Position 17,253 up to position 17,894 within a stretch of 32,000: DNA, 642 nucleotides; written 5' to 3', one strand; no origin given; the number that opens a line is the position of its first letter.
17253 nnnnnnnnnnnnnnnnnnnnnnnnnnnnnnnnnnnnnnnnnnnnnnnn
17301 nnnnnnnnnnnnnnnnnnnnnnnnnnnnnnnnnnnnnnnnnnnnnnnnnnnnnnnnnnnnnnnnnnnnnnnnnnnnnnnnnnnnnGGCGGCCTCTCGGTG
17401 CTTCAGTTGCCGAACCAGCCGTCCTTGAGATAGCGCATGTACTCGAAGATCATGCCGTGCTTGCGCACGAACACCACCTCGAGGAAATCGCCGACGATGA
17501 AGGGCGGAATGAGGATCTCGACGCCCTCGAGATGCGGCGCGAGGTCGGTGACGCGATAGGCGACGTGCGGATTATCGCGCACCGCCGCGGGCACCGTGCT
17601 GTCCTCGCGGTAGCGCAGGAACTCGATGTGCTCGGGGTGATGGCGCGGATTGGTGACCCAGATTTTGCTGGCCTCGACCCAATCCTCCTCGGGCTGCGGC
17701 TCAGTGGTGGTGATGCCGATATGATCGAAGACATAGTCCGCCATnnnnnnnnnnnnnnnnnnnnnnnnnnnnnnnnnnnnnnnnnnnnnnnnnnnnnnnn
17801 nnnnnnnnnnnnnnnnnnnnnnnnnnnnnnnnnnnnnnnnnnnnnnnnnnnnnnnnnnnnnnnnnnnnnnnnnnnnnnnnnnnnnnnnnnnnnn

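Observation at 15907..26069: Ten-gene, tightly coupled operon of unknown substrate: best candidate for an undescribed pathway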

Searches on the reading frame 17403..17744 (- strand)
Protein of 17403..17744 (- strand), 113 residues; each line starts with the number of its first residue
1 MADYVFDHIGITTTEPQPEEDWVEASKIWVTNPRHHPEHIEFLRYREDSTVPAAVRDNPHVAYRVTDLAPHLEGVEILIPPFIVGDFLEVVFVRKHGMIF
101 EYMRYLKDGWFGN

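Call 4: search_protein_families(library=pfam, proteins=[window:17403-17744:-], max_evalue=0.01)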
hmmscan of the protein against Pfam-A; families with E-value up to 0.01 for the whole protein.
window:17403-17744:- (113 aa): 0 families

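Call 5: search_protein_families(library=ncbifam, proteins=[window:17403-17744:-], max_evalue=0.01)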
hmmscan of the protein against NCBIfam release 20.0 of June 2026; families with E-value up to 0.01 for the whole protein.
window:17403-17744:- (113 aa): 0 families

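Call 19: find_homologous_proteins(query=window:17403-17744:-)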
Query window:17403-17744:- (113 aa): 297 proteins with E <= 0.001 among 298 candidates; the best 120 are listed.
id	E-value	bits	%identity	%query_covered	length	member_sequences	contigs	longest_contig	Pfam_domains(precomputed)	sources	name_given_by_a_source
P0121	5.2e-66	238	89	100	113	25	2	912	-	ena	-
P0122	2.4e-65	236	86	100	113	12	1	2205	-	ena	-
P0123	2.4e-64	233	88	98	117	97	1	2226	-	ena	-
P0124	3.4e-64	232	84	100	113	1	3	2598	-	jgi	jgi:hypothetical protein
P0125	4.5e-64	232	88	100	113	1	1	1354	-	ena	-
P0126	4.5e-64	232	86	100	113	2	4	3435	-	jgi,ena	jgi:hypothetical protein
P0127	2.9e-62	226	87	98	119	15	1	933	-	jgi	jgi:hypothetical protein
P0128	3.5e-62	226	89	99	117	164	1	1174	-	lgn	-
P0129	6.9e-62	225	84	100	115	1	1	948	-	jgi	jgi:hypothetical protein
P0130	1.3e-61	224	85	99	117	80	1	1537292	-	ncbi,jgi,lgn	jgi:hypothetical protein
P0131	3.1e-61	223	84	100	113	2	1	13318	-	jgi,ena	-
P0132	5.3e-61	222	82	100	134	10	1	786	-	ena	-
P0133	5.5e-61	222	83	100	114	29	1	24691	-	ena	-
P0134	1.3e-60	221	81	100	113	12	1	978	-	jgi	jgi:hypothetical protein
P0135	2.7e-60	220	81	100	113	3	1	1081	-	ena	-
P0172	2.1e-55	204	76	97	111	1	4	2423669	-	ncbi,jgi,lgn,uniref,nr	ncbi:hypothetical protein [Taklimakanibacter albus]|uniref:Uncharacterized protein n=1 Tax=Taklimaka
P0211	2.7e-52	194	74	96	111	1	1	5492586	-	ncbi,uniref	ncbi:hypothetical protein [Planctomicrobium sp. SH527]|uniref:hypothetical protein n=1 Tax=Planctomi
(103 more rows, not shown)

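Call 20: search_solved_structures(query=window:17403-17744:-, max_evalue=10)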
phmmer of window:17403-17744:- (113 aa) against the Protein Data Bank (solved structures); distinct sequences matched with E-value up to 10: 0.

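Call 21: find_encoding_contigs(protein=P0211, flank=10000, max_places=2)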
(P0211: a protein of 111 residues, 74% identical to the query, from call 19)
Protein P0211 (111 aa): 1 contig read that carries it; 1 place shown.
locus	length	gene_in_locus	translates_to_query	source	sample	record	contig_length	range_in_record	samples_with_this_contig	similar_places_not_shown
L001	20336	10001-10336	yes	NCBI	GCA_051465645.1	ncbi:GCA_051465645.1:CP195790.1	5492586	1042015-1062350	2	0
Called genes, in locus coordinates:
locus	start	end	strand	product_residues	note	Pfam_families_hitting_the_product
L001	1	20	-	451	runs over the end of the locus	PF18476:PIN_8, PF16289:PIN_12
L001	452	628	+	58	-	-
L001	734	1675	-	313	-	PF00665:rve, PF13683:rve_3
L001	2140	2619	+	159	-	PF08388:GIIM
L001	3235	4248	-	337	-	PF00583:Acetyltransf_1 (weak), PF13527:Acetyltransf_9 (faint), PF13508:Acetyltransf_7 (weak)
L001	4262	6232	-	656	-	PF20091:Abhydrolase_10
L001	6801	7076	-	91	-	-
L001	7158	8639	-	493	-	PF07969:Amidohydro_3, PF01979:Amidohydro_1 (faint), PF07969:Amidohydro_3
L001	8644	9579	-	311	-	PF01418:HTH_6, PF01380:SIS, PF13580:SIS_2 (weak)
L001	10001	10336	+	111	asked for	-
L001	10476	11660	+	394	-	-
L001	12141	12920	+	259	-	PF00106:adh_short, PF08659:KR, PF01370:Epimerase, PF13561:adh_short_C2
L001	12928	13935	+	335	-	PF01408:GFO_IDH_MocA, PF02894:GFO_IDH_MocA_C, PF22725:GFO_IDH_MocA_C3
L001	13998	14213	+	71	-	PF01139:RtcB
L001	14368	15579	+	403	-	PF01546:Peptidase_M20, PF07687:M20_dimer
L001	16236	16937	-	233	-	PF06439:3keto-disac_hyd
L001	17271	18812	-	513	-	-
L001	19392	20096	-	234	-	PF07587:PSD1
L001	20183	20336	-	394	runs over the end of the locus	PF07635:PSCyt1, PF07583:PSCyt2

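Call 22: find_encoding_contigs(protein=P0172, flank=10000, max_places=2)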
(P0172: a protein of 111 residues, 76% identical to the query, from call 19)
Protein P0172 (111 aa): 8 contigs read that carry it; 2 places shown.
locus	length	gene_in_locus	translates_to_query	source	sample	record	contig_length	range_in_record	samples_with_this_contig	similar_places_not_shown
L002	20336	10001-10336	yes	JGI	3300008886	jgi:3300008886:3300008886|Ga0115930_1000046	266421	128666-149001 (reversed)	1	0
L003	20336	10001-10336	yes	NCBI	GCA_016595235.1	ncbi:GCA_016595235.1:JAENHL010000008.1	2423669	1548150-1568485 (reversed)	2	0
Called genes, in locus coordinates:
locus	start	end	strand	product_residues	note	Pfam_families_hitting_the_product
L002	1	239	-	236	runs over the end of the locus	PF00730:HhH-GPD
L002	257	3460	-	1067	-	PF02811:PHP, PF07733:DNA_pol3_alpha, PF17657:DNA_pol3_finger, PF14579:HHH_6, PF01336:tRNA_anti-codon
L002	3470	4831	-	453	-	PF20114:DUF6504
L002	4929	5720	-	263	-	-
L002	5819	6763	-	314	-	PF01418:HTH_6, PF01380:SIS, PF13580:SIS_2 (weak)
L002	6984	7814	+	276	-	PF00005:ABC_tran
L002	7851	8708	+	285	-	PF00528:BPD_transp_1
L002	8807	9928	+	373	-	PF09084:NMT1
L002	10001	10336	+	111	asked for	-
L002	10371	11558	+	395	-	-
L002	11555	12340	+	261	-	PF00106:adh_short, PF01370:Epimerase (weak), PF08659:KR, PF13561:adh_short_C2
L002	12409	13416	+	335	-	PF01408:GFO_IDH_MocA, PF02894:GFO_IDH_MocA_C, PF22725:GFO_IDH_MocA_C3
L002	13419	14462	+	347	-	PF01408:GFO_IDH_MocA, PF02894:GFO_IDH_MocA_C, PF22725:GFO_IDH_MocA_C3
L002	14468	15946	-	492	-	PF00392:GntR, PF00155:Aminotran_1_2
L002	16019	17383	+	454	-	PF00202:Aminotran_3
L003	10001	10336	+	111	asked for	-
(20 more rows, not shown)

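Call 37: search_protein_families(library=pfam, proteins=[L001:7158-8639:-, L001:14368-15579:+], max_evalue=0.001)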
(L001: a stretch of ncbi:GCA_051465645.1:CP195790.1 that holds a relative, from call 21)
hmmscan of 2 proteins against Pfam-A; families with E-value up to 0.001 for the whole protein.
L001:7158-8639:- (493 aa): 2 families
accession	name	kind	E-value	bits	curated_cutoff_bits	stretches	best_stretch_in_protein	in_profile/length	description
PF07969.17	Amidohydro_3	-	2.2e-36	126.8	29.7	2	57-276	1-222/472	Amidohydrolase family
PF01979.26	Amidohydro_1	-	1.6e-06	28.1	25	0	403-452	279-323/345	Amidohydrolase family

L001:14368-15579:+ (403 aa): 2 families
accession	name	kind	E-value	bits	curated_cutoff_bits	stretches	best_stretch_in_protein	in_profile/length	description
PF01546.33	Peptidase_M20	-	1.5e-33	116.9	24.6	1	61-352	1-176/206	Peptidase family M20/M25/M40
PF07687.19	M20_dimer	-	4.7e-12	46.2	21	1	183-278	6-101/107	Peptidase dimerisation domain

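Call 52: predict_structure(alignment_id=A3)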
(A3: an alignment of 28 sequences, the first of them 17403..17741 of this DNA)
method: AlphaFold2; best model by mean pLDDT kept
length: 112 residues; sequences in the alignment: 28
mean_pLDDT: 92.7   pTM: 0.84
mean pLDDT of the five models: 92.7, 92.6, 92.5, 91.6, 87.1
residues with pLDDT >= 90: 94; 70-90: 12; 50-70: 4; < 50: 2
segments of 3 or more residues with pLDDT < 50: none
pLDDT, mean of each block of 10 residues (from residue 1): 92 94 92 94 96 97 96 97 91 97 83 46
secondary structure, 60 per line:
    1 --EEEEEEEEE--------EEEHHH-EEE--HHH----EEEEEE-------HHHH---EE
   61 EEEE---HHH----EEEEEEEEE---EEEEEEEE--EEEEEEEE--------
elements in order: E3-11 E20-22 E27-29 E39-44 H52-55 E59-64 E75-83 E87-94 E97-104

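Call 56: fold_search(model_id=the predicted structure, library=pdb)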
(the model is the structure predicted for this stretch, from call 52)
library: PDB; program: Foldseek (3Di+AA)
matches with E <= 10: 708; with E <= 0.001: 17
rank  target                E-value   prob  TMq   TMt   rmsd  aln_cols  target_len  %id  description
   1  3oa4                  7.5e-05  1.00  0.67  0.56   4.6       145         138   16  CRYSTAL STRUCTURE OF hypothetical protein BH1468 from Bacillus halodurans C-125 (released 2010-08-18)
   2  7x7l_D                2.0e-04  1.00  0.49  0.18   4.1       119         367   18  Crystal structure of ZmHPPD-Y13161 complex (released 2022-06-01)
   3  3zgj_A                2.3e-04  1.00  0.57  0.24   5.5       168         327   15  S221M V223F Y359A mutant of 4-Hydroxymandelate synthase from Streptomyces coelicolor (released 2013-10-30)
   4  1kmz                  2.6e-04  1.00  0.52  0.48   4.7       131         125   11  MOLECULAR BASIS OF MITOMYCIN C RESICTANCE IN STREPTOMYCES: CRYSTAL STRUCTURES OF THE MRD PROTEIN WITH AND WITHOUT A DRUG (released 2002-07-19)
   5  2qh0                  3.0e-04  1.00  0.68  0.60   3.9       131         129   17  Crystal structure of a glyoxalase from clostridium acetobutylicum (released 2007-07-17)
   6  7x7l_B                3.8e-04  1.00  0.59  0.22   4.4       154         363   15  Crystal structure of ZmHPPD-Y13161 complex (released 2022-06-01)
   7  7x7l_C                4.1e-04  1.00  0.49  0.18   4.1       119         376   18  Crystal structure of ZmHPPD-Y13161 complex (released 2022-06-01)
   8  1sp8_A                4.3e-04  1.00  0.60  0.21   4.4       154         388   16  4-Hydroxyphenylpyruvate Dioxygenase (released 2004-09-21)
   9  1sp8_C                4.3e-04  1.00  0.60  0.21   4.4       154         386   16  4-Hydroxyphenylpyruvate Dioxygenase (released 2004-09-21)
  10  3zgj_B                4.3e-04  1.00  0.53  0.22   5.9       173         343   14  S221M V223F Y359A mutant of 4-Hydroxymandelate synthase from Streptomyces coelicolor (released 2013-10-30)
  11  7x7l_A                5.9e-04  1.00  0.60  0.22   4.4       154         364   16  Crystal structure of ZmHPPD-Y13161 complex (released 2022-06-01)
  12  6j63_C                5.9e-04  1.00  0.55  0.20   4.7       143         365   14  Crystal structure of Arabidopsis thaliana HPPD complexed with NTBC (released 2019-02-06)
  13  3hdp                  6.3e-04  1.00  0.68  0.59   4.0       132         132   17  Crystal structure of the NI(II)-bound Glyoxalase-I from Clostridium acetobutylicum (released 2009-05-26)
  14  6bu2_B                6.3e-04  1.00  0.61  0.48   4.7       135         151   18  Crystal structure of methylmalonyl-CoA epimerase from Mycobacterium tuberculosis (released 2018-12-12)
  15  6bu2_A                7.1e-04  1.00  0.58  0.46   4.6       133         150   17  Crystal structure of methylmalonyl-CoA epimerase from Mycobacterium tuberculosis (released 2018-12-12)
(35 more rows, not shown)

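Call 66: search_solved_structures(query=L001:7158-8639:-, max_evalue=1e-10)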
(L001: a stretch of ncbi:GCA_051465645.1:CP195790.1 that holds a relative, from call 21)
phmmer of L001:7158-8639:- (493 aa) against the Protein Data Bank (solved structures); distinct sequences matched with E-value up to 1e-10: 8.
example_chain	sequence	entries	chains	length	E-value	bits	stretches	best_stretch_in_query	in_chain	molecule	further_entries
1rjp_A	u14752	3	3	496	2.7e-155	520.9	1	7-489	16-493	D-aminoacylase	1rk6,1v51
1m7j_A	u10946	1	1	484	3e-155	520.7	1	8-489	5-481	D-aminoacylase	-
1rjq_A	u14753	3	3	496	3.6e-154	517.2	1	7-489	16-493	D-aminoacylase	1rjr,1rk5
1v4y_A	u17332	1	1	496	7e-154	516.2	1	7-489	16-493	D-aminoacylase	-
9g5m_A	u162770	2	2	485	1.8e-151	508.3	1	12-490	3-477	Amidohydrolase family protein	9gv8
9kb1_A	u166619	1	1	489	4.6e-135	454.2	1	10-488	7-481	PpOngB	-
9kb3_A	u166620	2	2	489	5.9e-134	450.5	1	10-488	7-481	Carbohydrate de-N-acetylated protein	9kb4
3gip_A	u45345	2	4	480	5.1e-111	374.9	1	13-485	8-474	N-acyl-D-glutamate deacylase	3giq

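Call 95: search_solved_structures(query=L001:7158-8639:-, max_evalue=1e-120, show_alignments=2)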
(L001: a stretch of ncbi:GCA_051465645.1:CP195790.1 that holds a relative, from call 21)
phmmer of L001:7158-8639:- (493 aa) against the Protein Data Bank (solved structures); distinct sequences matched with E-value up to 1e-120: 7.
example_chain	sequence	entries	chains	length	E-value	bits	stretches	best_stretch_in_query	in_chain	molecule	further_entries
1rjp_A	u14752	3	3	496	2.7e-155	520.9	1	7-489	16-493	D-aminoacylase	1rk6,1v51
1m7j_A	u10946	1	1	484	3e-155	520.7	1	8-489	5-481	D-aminoacylase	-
1rjq_A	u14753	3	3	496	3.6e-154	517.2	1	7-489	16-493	D-aminoacylase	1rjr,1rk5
1v4y_A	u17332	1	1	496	7e-154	516.2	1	7-489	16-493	D-aminoacylase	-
9g5m_A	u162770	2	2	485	1.8e-151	508.3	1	12-490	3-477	Amidohydrolase family protein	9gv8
9kb1_A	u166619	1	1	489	4.6e-135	454.2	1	10-488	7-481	PpOngB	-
9kb3_A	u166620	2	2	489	5.9e-134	450.5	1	10-488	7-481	Carbohydrate de-N-acetylated protein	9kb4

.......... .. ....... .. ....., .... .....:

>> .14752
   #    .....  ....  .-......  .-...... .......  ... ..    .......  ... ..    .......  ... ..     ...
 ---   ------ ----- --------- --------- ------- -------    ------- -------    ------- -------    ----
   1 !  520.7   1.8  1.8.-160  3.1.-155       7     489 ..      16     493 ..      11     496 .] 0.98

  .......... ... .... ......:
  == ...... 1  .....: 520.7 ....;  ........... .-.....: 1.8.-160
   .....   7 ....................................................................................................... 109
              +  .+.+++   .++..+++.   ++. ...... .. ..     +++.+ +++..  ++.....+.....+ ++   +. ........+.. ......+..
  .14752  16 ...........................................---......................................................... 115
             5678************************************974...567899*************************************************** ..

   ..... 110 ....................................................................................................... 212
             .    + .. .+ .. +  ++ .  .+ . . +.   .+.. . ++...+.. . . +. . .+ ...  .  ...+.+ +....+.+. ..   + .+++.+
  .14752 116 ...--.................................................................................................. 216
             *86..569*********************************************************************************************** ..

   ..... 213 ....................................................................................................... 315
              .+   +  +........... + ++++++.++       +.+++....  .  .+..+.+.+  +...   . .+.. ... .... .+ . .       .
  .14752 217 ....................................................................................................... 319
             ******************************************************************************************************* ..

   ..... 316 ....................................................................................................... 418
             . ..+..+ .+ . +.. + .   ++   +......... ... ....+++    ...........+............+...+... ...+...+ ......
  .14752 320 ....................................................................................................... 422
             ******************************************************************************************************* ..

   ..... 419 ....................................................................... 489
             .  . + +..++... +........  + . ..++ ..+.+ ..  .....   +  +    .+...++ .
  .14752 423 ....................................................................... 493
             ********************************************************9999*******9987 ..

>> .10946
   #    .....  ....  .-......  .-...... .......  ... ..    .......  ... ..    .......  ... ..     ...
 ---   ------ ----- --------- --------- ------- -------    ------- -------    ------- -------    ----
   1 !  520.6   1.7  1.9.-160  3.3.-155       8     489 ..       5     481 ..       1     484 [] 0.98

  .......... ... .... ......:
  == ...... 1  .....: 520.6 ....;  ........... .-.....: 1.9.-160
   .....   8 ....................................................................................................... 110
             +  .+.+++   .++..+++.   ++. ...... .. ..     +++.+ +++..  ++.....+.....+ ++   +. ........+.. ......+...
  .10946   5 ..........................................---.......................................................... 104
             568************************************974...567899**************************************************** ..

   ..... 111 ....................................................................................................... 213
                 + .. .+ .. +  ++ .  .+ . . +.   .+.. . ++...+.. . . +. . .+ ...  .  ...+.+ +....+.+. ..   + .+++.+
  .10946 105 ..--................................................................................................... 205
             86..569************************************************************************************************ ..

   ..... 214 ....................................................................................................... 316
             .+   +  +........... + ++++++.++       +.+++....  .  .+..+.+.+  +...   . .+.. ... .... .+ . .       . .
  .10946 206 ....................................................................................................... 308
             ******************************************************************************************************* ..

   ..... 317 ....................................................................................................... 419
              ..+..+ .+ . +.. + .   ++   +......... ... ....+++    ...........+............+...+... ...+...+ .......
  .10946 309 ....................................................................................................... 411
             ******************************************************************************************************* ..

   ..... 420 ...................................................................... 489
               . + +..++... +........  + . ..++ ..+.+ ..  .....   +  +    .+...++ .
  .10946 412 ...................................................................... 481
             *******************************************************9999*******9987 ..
